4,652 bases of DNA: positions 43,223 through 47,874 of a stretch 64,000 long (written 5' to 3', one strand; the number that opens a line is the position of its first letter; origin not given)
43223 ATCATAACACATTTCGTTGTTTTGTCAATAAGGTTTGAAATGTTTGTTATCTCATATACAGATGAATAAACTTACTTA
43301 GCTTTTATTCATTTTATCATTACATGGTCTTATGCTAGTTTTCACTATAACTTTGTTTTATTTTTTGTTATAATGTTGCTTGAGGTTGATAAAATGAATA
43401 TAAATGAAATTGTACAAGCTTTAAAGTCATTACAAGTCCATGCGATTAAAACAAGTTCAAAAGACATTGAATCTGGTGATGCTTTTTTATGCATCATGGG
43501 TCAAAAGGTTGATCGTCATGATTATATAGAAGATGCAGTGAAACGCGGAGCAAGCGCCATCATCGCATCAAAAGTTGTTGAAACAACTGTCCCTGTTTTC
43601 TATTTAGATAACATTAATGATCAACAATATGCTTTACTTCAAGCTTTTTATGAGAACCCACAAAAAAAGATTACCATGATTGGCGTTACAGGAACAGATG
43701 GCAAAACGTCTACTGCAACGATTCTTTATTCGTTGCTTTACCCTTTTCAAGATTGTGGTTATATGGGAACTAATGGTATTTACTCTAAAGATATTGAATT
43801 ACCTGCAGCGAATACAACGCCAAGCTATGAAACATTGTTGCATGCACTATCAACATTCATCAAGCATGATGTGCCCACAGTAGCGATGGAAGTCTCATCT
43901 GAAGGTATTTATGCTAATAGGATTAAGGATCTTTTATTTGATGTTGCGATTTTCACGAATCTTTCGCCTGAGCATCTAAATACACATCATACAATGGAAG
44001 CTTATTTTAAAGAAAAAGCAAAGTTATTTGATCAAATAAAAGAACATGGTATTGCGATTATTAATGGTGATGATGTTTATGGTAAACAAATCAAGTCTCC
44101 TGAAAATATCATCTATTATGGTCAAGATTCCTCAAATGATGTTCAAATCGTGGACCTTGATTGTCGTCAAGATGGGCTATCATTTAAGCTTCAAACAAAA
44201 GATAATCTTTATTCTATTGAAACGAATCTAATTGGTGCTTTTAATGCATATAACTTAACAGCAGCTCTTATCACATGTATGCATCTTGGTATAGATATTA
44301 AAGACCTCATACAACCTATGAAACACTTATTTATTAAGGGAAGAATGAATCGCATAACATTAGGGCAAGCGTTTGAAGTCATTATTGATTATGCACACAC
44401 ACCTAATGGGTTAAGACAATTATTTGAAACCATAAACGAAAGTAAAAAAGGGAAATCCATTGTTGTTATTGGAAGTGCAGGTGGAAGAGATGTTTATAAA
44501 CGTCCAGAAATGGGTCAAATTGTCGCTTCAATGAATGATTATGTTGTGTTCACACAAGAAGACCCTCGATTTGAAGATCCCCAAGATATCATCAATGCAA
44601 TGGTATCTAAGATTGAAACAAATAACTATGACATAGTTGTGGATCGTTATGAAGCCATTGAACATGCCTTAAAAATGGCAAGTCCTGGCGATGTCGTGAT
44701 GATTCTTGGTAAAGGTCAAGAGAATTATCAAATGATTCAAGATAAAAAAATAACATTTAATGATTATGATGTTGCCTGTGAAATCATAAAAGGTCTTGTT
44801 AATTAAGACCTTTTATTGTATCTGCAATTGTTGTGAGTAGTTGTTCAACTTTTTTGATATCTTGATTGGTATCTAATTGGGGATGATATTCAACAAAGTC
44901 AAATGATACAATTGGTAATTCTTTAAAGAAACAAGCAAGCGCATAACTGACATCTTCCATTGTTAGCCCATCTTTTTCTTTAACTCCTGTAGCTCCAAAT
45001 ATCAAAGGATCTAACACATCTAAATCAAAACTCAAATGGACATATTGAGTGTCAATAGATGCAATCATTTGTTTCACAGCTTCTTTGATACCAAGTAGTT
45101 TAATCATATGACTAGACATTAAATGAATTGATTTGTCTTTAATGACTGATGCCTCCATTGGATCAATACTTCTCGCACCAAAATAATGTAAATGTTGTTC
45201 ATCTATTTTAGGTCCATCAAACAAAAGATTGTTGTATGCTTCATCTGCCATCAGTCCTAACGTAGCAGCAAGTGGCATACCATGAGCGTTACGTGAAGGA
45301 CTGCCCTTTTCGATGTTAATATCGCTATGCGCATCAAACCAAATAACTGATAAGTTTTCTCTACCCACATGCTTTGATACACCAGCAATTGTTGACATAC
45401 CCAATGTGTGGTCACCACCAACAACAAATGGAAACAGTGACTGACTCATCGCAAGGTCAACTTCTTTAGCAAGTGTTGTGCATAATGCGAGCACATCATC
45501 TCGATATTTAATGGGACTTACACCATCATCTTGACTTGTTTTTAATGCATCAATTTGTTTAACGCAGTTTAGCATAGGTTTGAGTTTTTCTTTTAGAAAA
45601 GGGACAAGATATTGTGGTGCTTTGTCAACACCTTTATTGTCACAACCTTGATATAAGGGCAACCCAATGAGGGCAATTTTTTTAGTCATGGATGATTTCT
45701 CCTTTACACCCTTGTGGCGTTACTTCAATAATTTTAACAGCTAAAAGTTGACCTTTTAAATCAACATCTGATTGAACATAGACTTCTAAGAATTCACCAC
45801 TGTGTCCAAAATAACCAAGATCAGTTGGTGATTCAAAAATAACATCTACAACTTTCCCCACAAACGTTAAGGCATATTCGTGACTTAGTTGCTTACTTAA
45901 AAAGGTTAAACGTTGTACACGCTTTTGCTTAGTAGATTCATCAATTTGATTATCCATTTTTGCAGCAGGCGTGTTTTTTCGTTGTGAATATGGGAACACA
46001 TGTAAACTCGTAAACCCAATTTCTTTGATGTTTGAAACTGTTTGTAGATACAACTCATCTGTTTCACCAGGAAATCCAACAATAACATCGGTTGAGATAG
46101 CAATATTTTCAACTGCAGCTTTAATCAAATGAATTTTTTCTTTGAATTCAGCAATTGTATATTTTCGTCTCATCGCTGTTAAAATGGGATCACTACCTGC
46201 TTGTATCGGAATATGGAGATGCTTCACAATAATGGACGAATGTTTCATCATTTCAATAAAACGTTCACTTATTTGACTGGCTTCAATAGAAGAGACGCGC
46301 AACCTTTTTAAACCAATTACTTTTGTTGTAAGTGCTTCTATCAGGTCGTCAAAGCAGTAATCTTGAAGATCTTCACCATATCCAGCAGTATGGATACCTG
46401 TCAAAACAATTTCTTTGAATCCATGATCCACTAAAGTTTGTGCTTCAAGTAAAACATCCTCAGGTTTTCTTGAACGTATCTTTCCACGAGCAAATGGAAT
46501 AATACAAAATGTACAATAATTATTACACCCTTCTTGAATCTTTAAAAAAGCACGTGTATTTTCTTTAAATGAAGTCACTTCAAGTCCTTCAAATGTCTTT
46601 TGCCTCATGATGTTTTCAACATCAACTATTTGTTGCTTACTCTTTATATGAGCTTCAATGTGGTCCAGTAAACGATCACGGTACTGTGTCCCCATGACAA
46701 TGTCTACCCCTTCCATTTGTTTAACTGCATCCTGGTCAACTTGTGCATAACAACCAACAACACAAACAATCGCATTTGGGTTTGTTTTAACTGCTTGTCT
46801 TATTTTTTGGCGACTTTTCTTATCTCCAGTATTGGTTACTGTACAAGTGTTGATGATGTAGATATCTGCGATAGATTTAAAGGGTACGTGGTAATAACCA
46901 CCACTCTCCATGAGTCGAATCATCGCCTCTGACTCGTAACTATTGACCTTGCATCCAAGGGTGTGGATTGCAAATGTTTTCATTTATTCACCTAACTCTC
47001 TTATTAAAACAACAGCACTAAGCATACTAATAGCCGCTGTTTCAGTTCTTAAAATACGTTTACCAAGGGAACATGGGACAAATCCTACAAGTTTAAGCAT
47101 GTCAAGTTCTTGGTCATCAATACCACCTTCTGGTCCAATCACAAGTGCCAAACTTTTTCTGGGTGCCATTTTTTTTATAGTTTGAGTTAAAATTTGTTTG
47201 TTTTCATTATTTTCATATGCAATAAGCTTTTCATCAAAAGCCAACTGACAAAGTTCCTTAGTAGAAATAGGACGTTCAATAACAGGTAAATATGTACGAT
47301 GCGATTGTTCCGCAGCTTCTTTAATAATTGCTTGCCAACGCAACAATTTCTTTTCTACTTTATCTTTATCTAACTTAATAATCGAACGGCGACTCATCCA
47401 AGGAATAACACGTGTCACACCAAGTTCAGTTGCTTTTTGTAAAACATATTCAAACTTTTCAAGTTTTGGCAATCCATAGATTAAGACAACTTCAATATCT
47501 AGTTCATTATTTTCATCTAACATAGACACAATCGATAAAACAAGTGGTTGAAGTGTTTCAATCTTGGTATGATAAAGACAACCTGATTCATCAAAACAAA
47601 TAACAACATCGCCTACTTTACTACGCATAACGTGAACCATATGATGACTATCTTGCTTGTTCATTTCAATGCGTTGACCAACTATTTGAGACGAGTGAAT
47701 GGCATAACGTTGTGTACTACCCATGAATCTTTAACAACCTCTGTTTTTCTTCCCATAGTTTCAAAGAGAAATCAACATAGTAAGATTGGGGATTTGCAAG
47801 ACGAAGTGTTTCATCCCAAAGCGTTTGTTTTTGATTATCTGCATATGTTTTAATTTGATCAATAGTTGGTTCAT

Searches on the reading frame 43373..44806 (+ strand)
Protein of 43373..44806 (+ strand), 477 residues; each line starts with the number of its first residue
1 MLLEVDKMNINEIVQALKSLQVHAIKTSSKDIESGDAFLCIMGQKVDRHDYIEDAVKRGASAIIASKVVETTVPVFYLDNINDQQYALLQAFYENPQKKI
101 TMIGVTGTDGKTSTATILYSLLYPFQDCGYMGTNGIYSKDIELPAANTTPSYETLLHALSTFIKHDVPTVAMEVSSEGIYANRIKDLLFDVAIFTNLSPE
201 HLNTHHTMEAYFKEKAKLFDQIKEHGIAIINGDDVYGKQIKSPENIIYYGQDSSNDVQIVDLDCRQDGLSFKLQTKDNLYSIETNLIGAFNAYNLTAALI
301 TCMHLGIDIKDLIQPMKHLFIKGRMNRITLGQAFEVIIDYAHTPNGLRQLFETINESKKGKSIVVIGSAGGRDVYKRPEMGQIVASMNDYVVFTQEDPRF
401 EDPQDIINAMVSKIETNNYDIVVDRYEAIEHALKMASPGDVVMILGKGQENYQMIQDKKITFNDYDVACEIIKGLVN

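Call 65: search_protein_families(library=pfam, proteins=[window:43373-44806:+], max_evalue=0.00001)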
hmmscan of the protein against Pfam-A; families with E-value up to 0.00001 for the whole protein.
window:43373-44806:+ (477 aa): 3 families
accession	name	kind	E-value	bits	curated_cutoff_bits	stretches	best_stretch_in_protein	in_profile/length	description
PF08245.18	Mur_ligase_M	-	6.8e-48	163.7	24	1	105-301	1-199/200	Mur ligase middle domain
PF02875.26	Mur_ligase_C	-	1.1e-29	104.3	28.4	1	323-448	1-127/127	Mur ligase, glutamate ligase domain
PF01225.30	Mur_ligase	-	9.9e-08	32.7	21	1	22-69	2-54/95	Mur ligase family, catalytic domain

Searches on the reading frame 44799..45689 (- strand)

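Call 65: search_protein_families(library=pfam, proteins=[window:44799-45689:-], max_evalue=0.00001)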
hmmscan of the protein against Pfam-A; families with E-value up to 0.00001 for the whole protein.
window:44799-45689:- (296 aa): 1 family
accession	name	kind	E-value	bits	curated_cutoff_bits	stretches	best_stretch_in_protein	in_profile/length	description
PF00491.26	Arginase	-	3.4e-50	171.5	22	1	4-276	2-263/280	Arginase family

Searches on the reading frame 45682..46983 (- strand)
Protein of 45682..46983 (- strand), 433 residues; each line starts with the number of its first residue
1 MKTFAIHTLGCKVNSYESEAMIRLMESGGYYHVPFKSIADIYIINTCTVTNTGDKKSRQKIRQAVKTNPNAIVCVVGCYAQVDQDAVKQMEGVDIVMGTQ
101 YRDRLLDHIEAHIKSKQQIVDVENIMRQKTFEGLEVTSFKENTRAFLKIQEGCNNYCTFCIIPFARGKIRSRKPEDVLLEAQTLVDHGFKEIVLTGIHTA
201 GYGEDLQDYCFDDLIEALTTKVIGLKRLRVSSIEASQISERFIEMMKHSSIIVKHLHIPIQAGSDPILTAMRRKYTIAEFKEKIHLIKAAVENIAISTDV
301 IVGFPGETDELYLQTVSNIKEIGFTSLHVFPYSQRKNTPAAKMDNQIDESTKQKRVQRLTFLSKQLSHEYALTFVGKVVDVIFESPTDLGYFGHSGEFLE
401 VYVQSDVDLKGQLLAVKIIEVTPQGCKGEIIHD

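Call 65: search_protein_families(library=pfam, proteins=[window:45682-46983:-], max_evalue=0.00001)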
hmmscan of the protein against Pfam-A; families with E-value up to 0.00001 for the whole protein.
window:45682-46983:- (433 aa): 2 families
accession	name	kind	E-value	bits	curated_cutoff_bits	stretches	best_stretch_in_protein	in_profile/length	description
PF00919.26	UPF0004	-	3.2e-27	94.9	27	1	4-98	2-98/98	Uncharacterized protein family UPF0004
PF04055.27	Radical_SAM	-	2.7e-24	86.6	29.5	1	148-313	2-160/166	Radical SAM superfamily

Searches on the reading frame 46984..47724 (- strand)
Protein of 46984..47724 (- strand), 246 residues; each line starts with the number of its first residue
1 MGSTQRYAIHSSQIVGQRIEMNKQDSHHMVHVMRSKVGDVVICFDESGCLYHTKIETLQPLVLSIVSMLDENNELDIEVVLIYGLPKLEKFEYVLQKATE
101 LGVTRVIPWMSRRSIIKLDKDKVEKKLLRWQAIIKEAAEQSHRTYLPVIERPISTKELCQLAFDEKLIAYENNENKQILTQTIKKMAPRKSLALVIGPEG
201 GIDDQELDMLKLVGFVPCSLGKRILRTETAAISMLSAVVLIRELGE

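Call 65: search_protein_families(library=pfam, proteins=[window:46984-47724:-], max_evalue=0.00001)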
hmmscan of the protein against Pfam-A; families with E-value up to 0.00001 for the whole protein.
window:46984-47724:- (246 aa): 2 families
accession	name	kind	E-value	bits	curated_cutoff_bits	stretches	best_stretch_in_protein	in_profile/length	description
PF04452.19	Methyltrans_RNA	-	1.7e-51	174.6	23.9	1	74-238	2-164/165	RNA methyltransferase domain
PF20260.4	PUA_4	-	6.8e-09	36.1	23.9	1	23-58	3-38/48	RNA methyltransferase PUA domain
